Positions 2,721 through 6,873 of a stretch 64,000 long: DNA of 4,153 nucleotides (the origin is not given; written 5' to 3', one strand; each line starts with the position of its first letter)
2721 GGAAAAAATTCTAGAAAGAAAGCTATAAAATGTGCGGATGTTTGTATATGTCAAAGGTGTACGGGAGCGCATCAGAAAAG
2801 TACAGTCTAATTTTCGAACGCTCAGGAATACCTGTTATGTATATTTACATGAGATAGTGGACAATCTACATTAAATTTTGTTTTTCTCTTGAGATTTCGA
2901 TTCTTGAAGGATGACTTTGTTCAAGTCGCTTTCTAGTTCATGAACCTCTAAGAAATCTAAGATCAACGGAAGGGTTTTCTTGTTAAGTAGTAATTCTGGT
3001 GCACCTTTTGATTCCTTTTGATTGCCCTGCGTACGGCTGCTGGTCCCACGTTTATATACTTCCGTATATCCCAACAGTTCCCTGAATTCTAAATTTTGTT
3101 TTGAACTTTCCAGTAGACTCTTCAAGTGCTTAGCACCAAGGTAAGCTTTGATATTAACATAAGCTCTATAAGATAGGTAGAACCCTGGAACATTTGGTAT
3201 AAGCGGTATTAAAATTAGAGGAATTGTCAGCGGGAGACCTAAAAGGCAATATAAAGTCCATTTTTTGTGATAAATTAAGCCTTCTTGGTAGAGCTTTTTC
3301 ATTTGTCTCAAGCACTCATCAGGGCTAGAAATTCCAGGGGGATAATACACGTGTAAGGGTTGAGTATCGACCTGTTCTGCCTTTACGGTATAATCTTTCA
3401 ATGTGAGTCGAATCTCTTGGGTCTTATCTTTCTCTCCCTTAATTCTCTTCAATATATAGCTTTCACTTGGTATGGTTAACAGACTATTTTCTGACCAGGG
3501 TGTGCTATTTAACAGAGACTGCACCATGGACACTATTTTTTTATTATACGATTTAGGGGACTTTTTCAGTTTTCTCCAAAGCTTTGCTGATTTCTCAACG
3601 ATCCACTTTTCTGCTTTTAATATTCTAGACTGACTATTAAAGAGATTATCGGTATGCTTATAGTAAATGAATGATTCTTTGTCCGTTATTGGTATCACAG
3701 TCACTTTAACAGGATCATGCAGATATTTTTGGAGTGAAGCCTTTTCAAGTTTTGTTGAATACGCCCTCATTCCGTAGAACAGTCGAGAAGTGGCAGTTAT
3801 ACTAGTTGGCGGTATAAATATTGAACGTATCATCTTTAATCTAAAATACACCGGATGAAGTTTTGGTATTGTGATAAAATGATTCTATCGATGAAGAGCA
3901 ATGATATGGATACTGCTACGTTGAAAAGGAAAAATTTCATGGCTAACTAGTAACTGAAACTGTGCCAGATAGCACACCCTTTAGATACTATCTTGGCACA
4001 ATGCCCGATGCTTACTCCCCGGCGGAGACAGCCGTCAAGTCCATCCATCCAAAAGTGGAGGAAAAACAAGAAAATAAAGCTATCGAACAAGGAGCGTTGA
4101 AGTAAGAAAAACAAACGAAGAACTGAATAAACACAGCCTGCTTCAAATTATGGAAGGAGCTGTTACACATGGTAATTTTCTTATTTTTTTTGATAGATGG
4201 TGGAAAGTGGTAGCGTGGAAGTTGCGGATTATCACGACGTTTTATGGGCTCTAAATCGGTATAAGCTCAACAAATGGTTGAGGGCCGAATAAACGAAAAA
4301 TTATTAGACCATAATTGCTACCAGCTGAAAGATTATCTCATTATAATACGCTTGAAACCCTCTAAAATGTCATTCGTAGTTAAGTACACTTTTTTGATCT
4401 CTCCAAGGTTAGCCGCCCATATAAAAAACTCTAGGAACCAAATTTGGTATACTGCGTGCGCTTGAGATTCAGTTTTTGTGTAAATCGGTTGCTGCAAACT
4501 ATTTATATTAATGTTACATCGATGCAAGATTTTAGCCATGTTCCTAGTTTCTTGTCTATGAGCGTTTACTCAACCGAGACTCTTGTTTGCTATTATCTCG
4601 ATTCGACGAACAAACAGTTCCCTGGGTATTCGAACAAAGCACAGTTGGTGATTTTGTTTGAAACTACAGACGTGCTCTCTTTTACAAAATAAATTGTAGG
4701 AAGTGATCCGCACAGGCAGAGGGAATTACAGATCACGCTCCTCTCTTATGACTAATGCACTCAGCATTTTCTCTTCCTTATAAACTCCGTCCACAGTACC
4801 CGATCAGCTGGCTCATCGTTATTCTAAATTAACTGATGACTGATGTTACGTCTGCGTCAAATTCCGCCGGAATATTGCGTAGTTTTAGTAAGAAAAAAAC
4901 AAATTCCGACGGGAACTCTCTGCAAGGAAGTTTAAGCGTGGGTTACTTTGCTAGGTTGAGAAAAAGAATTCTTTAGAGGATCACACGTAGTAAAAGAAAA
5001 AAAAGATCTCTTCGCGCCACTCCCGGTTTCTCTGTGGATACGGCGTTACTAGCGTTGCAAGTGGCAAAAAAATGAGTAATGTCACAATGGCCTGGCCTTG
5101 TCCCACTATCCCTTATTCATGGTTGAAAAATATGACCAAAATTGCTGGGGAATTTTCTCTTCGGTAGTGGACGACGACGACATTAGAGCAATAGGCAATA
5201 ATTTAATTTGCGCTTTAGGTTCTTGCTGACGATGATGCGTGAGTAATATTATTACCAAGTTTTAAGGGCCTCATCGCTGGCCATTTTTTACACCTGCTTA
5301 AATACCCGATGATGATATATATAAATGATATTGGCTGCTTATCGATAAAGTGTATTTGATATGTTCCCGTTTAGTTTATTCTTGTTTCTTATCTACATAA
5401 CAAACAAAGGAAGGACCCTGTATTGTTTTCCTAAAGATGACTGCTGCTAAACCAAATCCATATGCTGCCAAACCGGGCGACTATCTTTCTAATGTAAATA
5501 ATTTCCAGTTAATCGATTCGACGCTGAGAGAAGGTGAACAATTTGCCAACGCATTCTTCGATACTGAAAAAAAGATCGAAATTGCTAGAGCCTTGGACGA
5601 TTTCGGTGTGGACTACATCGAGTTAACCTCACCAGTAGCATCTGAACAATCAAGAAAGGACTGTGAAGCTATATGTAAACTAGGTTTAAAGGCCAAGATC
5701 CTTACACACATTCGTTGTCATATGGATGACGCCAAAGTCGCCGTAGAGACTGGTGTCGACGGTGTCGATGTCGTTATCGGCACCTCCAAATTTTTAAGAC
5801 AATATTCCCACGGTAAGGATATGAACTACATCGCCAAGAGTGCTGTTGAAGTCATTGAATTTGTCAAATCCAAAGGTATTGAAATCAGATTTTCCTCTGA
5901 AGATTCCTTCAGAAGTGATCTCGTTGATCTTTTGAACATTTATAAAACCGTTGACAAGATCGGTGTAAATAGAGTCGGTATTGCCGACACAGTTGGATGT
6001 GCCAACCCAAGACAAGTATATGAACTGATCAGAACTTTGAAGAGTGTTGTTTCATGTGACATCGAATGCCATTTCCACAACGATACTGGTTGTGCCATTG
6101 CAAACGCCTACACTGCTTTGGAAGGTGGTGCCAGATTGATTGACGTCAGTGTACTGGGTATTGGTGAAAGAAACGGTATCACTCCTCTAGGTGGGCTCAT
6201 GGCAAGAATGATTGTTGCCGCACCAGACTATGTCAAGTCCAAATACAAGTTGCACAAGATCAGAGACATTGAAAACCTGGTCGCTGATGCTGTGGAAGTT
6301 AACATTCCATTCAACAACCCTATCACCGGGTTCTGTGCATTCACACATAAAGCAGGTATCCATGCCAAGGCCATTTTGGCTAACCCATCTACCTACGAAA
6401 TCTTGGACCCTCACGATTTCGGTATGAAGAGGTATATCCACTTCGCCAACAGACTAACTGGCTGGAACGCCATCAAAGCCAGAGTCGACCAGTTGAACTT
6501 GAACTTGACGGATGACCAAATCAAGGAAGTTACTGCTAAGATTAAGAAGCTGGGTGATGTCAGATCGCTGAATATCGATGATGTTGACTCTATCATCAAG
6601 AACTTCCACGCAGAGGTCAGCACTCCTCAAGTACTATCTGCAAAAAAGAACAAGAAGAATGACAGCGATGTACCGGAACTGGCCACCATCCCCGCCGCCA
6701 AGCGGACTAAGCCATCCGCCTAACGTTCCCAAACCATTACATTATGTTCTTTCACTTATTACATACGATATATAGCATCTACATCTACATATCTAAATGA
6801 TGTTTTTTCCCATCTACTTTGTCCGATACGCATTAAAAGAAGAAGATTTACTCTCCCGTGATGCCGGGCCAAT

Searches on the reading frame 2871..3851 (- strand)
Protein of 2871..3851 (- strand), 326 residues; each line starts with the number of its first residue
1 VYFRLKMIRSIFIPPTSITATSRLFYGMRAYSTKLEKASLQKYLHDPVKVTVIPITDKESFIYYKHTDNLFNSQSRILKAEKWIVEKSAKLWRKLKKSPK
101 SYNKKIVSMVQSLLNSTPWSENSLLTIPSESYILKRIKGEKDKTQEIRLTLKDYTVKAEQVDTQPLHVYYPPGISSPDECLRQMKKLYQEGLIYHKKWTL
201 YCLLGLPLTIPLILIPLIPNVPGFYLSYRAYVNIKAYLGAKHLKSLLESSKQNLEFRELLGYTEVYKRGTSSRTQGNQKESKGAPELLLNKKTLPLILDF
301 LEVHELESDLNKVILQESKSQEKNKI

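Call 18: search_protein_families(library=pfam, proteins=[window:2871-3851:-], max_evalue=0.0001)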
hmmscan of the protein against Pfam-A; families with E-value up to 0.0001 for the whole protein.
window:2871-3851:- (326 aa): 1 family
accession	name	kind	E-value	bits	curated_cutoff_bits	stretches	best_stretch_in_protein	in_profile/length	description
PF10173.14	Mit_KHE1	-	1.1e-55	189.2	22.5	1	49-247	1-188/188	Mitochondrial K+-H+ exchange-related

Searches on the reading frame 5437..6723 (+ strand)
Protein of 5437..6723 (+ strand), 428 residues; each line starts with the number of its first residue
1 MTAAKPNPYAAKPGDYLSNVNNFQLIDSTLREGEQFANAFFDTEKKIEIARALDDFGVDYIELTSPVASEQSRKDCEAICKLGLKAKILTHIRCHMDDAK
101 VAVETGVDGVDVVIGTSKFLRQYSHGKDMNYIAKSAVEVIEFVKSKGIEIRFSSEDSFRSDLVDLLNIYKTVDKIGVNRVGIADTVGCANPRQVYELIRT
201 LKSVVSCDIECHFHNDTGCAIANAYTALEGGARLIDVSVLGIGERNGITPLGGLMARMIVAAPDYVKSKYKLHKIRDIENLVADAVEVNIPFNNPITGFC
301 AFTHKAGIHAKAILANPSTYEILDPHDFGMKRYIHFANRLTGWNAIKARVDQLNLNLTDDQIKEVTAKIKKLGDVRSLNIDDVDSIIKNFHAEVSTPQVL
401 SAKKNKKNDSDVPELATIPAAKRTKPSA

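Call 18: search_protein_families(library=pfam, proteins=[window:5437-6723:+], max_evalue=0.0001)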
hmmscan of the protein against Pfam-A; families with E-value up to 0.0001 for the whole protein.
window:5437-6723:+ (428 aa): 2 families
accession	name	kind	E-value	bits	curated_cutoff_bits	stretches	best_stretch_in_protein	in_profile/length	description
PF00682.25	HMGL-like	-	1.6e-93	313.4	29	1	23-282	2-260/260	HMGL-like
PF22617.1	HCS_D2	-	2.6e-38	130.7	27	1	296-376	1-81/82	Homocitrate synthase post-HMGL domain-like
